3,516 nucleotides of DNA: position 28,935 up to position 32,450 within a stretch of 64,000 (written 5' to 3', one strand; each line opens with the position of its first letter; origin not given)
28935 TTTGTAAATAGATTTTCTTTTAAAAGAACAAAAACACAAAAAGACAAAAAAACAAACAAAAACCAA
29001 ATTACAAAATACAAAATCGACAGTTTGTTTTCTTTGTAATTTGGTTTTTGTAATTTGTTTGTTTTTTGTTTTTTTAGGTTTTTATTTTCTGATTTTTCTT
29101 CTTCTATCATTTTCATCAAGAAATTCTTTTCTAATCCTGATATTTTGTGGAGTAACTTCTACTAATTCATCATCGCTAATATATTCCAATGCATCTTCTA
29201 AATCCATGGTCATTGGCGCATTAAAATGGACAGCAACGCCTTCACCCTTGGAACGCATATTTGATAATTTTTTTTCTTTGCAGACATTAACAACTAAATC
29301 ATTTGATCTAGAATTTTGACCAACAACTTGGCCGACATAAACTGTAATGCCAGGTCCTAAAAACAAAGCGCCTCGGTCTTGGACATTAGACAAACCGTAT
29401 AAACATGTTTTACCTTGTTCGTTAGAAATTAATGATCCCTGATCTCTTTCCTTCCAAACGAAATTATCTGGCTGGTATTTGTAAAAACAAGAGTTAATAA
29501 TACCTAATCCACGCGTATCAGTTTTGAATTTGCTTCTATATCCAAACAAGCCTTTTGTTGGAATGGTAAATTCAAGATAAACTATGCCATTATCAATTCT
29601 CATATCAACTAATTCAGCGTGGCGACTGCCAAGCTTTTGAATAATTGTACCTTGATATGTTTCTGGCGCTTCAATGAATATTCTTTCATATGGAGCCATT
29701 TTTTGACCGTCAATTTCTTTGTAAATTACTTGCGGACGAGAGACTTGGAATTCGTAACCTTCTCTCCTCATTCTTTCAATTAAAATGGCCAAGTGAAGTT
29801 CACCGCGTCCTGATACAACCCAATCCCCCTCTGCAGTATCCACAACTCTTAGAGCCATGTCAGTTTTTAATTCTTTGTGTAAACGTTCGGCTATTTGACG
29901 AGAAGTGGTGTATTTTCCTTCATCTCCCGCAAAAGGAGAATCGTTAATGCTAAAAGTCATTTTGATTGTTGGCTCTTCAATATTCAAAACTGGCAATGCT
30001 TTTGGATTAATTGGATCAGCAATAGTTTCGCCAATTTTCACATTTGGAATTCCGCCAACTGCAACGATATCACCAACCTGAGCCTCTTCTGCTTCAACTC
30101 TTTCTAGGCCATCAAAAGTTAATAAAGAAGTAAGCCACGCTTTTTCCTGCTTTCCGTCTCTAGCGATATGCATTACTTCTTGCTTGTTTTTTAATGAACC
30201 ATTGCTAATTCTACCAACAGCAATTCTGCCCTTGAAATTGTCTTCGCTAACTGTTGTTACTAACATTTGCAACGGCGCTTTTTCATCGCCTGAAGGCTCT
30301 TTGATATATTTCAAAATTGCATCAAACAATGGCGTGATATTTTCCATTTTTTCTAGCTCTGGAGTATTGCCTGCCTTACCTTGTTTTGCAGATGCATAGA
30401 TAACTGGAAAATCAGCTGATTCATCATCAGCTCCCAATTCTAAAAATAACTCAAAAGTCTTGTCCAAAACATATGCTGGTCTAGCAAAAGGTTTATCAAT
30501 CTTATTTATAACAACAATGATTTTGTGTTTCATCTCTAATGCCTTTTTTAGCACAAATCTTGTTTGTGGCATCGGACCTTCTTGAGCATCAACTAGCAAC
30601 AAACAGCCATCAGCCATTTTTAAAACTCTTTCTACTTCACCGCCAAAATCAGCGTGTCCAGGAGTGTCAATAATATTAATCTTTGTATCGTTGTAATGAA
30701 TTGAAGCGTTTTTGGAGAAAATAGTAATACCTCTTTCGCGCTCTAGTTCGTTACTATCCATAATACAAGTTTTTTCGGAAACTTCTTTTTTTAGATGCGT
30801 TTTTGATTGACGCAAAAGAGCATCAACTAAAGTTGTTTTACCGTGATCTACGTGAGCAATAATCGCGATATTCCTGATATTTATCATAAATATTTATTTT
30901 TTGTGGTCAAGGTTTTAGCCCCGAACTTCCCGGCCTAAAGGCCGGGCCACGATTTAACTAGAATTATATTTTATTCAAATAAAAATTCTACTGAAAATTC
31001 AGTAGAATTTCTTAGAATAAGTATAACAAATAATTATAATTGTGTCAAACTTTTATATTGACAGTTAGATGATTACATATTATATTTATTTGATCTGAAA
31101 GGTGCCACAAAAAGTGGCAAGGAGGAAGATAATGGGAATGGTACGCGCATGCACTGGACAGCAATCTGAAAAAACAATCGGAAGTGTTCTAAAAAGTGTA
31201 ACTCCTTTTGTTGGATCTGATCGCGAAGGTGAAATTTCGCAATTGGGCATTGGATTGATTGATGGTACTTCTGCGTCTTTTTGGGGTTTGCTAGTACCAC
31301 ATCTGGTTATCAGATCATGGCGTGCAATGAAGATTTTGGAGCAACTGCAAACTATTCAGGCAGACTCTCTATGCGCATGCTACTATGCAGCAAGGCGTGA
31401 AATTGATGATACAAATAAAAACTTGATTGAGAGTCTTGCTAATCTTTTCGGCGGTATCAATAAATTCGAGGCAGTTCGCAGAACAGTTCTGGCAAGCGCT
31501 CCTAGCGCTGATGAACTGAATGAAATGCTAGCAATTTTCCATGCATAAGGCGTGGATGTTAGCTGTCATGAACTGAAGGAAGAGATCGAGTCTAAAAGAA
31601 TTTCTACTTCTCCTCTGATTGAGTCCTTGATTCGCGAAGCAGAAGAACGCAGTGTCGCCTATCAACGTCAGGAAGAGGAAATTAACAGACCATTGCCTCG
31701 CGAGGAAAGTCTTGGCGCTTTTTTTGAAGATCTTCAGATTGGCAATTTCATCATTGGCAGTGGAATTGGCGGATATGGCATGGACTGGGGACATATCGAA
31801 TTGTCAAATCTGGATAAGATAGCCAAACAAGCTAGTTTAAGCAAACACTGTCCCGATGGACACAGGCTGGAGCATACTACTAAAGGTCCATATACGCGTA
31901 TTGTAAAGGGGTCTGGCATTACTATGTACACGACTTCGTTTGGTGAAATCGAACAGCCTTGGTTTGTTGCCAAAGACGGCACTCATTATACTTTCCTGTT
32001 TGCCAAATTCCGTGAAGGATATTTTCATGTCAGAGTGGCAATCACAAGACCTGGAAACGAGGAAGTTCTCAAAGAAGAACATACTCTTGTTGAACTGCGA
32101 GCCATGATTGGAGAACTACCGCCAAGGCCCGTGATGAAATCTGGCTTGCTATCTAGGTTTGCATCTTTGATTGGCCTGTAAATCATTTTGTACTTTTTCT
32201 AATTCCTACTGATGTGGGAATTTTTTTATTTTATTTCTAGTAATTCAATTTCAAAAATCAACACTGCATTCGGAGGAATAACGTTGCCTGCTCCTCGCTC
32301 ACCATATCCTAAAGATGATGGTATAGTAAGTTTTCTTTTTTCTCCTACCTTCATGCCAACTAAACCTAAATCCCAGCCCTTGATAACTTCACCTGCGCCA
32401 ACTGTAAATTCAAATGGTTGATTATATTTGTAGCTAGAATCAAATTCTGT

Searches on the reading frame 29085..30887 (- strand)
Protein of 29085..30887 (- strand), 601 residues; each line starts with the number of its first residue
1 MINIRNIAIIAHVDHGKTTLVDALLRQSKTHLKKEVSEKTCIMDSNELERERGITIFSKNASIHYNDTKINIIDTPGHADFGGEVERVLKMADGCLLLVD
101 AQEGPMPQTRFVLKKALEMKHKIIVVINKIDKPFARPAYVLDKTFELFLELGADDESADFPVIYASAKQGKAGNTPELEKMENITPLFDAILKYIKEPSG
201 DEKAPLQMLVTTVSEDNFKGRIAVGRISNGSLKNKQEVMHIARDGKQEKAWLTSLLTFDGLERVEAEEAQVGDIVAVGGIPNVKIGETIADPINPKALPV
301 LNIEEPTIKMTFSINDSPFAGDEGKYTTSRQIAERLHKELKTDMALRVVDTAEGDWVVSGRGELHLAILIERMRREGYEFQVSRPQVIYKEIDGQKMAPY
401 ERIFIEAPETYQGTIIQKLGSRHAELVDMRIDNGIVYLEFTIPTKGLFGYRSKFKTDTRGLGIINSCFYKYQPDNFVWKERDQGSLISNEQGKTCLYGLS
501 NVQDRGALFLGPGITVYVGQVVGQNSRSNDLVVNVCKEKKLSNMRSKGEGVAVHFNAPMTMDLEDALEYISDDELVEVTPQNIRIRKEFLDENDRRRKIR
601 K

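Call 79: find_homologous_proteins(query=window:29085-30887:-, max_evalue=1e-100)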
Query window:29085-30887:- (601 aa): 8000 proteins with E <= 1e-100 among 8000 candidates; the best 120 are listed.
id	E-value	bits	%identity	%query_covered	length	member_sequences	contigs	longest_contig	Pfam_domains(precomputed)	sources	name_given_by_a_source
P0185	0.0e+0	1352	100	100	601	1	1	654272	PF21018.3,PF01926.30,PF00679.31,PF14492.13,PF00009.34,PF03144.32,PF22042.3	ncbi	-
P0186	0.0e+0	1218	89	98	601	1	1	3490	PF21018.3,PF01926.30,PF00679.31,PF14492.13,PF00009.34,PF03144.32,PF22042.3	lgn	-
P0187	0.0e+0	1175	86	98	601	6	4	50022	PF21018.3,PF01926.30,PF00679.31,PF14492.13,PF00009.34,PF03144.32,PF22042.3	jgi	-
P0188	3.8e-298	1008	74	100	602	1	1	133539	PF21018.3,PF01926.30,PF00679.31,PF14492.13,PF00009.34,PF03144.32,PF22042.3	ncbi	-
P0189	2.2e-297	1005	74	100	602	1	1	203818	PF21018.3,PF01926.30,PF00679.31,PF14492.13,PF00009.34,PF03144.32,PF22042.3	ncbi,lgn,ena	-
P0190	2.3e-297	1005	73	100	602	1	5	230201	PF21018.3,PF01926.30,PF00679.31,PF14492.13,PF00009.34,PF03144.32,PF22042.3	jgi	jgi:GTP-binding protein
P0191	2.3e-297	1005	73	100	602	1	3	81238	PF21018.3,PF01926.30,PF00679.31,PF14492.13,PF00009.34,PF03144.32,PF22042.3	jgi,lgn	jgi:GTP-binding protein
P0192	4.5e-297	1004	73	100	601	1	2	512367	PF21018.3,PF01926.30,PF00679.31,PF14492.13,PF00009.34,PF03144.32,PF22042.3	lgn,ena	-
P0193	4.0e-296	1001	73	100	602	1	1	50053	PF21018.3,PF01926.30,PF00679.31,PF14492.13,PF00009.34,PF03144.32,PF22042.3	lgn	-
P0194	9.4e-296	1000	73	100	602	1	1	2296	PF21018.3,PF01926.30,PF00679.31,PF14492.13,PF00009.34,PF03144.32,PF22042.3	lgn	-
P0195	4.7e-295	997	73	100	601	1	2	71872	PF21018.3,PF01926.30,PF00679.31,PF14492.13,PF00009.34,PF03144.32,PF22042.3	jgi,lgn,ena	jgi:GTP-binding protein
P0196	6.0e-295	997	73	100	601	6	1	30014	PF21018.3,PF01926.30,PF00679.31,PF14492.13,PF00009.34,PF03144.32,PF22042.3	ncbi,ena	-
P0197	7.2e-295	997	74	99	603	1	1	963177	PF21018.3,PF01926.30,PF00679.31,PF14492.13,PF00009.34,PF03144.32,PF22042.3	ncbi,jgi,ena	ncbi:MAG: translational GTPase TypA [Patescibacteria group bacterium]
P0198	2.7e-294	995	72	100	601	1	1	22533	PF21018.3,PF01926.30,PF00679.31,PF14492.13,PF00009.34,PF03144.32,PF22042.3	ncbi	-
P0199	2.9e-294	995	72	100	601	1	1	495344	PF21018.3,PF01926.30,PF00679.31,PF00009.34,PF03144.32,PF22042.3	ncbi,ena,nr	ncbi:MAG: GTP-binding protein TypA [Parcubacteria group bacterium Gr01-1014_13]|nr:MAG: GTP-binding 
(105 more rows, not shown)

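Call 81: find_encoding_contigs(protein=P0187, flank=6000, max_places=3)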
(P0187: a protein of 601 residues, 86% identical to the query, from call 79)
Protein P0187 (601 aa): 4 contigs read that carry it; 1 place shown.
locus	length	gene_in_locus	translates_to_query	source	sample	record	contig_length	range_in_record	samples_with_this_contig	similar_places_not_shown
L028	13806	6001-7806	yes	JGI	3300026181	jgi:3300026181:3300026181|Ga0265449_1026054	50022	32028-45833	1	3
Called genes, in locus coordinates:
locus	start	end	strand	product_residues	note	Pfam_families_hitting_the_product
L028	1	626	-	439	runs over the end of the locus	PF11028:TMEM260_N, PF13231:PMT_2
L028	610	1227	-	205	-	PF04794:YdjC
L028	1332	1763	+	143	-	-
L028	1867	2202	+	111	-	-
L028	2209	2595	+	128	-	-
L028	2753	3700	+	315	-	PF13354:Beta-lactamase2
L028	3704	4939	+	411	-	PF00890:FAD_binding_2 (weak), PF01134:GIDA (faint), PF03486:HI0933_like, PF12831:FAD_oxidored, PF13738:Pyr_redox_3 (weak), PF00070:Pyr_redox (weak), PF07992:Pyr_redox_2 (weak), PF22780:HI0933_like_1st, +3 more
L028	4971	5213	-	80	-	-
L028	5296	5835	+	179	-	PF00254:FKBP_C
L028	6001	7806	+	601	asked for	PF00009:GTP_EFTU, PF01926:MMR_HSR1 (weak), PF22042:EF-G_D2, PF03144:GTP_EFTU_D2, PF14492:EFG_III (weak), PF00679:EFG_C, PF21018:BipA_C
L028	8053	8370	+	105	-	PF26832:Phage_gp86 (faint), PF28086:HVO_2142 (faint), PF23477:zf_Tbcl_2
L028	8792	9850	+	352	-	PF02655:ATP-grasp_3 (faint), PF07478:Dala_Dala_lig_C, PF13535:ATP-grasp_4 (faint)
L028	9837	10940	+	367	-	-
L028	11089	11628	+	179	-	PF03729:DUF308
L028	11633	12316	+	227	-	PF06736:TMEM175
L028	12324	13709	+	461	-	PF13517:FG-GAP_3 (weak), PF01839:FG-GAP (weak), PF13517:FG-GAP_3 (weak), PF03734:YkuD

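Call 82: find_encoding_contigs(protein=P0186, flank=6000, max_places=2)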
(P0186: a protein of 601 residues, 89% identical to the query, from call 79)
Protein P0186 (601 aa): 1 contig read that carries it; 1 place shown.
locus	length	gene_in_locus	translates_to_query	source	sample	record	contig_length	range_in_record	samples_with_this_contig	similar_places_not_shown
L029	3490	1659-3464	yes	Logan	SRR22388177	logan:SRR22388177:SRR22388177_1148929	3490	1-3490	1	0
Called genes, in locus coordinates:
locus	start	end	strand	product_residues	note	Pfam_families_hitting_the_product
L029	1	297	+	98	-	?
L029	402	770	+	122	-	PF12844:HTH_19 (weak), PF13560:HTH_31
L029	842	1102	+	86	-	PF11950:DUF3467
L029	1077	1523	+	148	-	-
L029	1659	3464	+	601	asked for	PF00009:GTP_EFTU, PF01926:MMR_HSR1, PF22042:EF-G_D2, PF03144:GTP_EFTU_D2, PF14492:EFG_III (weak), PF00679:EFG_C, PF21018:BipA_C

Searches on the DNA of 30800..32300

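Call 65: search_rna_families(source=window, start=30800, end=32300, threshold=evalue, max_evalue=1)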
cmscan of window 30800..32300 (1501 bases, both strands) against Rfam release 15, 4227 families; matches with E-value up to 1: 0.
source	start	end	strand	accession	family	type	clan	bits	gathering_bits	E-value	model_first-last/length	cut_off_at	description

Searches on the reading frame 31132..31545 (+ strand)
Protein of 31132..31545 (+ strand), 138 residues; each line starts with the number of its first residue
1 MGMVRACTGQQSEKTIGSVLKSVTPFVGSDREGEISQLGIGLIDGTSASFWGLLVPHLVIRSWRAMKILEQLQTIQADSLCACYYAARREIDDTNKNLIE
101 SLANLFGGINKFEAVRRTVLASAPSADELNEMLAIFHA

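Call 6: search_protein_families(library=pfam, proteins=[window:31132-31545:+], max_evalue=1)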
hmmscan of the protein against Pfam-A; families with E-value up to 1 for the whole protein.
window:31132-31545:+ (138 aa): 1 family
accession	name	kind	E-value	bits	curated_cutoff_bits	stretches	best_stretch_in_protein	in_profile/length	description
PF10551.15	MULE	-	0.2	12.5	27.6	1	24-87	18-80/99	MULE transposase domain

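Call 7: search_protein_families(library=padloc, proteins=[window:31132-31545:+], max_evalue=1)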
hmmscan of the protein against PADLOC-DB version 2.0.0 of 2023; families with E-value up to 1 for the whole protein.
window:31132-31545:+ (138 aa): 1 family
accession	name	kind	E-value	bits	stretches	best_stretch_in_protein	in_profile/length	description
PDLC01153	HTH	-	0.055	11.3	1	77-134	143-200/213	HTH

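Call 8: search_protein_families(library=phrogs, proteins=[window:31132-31545:+], max_evalue=1)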
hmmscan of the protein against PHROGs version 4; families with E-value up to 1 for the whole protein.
window:31132-31545:+ (138 aa): 1 family
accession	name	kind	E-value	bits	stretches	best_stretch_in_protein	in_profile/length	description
phrog_5046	-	DNA, RNA and nucleotide metabolism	0.041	15.1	0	84-108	35-59/161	HNH endonuclease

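Call 9: search_protein_families(library=ncbifam, proteins=[window:31132-31545:+], max_evalue=1)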
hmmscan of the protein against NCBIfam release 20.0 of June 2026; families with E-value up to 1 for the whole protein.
window:31132-31545:+ (138 aa): 0 families

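Call 11: find_homologous_proteins(query=window:31132-31545:+, max_evalue=0.01)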
Query window:31132-31545:+ (138 aa): 2 proteins with E <= 0.01 among 30 candidates.
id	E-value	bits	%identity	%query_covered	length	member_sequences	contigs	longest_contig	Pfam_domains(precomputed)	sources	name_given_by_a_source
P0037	7.5e-84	296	100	100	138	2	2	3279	-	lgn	-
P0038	3.6e-33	132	49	96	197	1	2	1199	-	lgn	-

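Call 15: find_encoding_contigs(protein=P0037, flank=3000)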
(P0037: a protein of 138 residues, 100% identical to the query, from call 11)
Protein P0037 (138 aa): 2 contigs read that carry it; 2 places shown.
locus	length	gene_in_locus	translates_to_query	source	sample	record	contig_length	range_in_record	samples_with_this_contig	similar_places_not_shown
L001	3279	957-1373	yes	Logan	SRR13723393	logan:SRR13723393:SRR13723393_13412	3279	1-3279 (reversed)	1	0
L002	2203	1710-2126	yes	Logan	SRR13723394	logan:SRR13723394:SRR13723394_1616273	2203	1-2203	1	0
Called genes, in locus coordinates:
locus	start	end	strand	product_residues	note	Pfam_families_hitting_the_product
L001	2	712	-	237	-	?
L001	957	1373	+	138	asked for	-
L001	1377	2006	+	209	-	-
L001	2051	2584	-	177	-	PF00254:FKBP_C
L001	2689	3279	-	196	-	?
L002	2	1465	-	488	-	?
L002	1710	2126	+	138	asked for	-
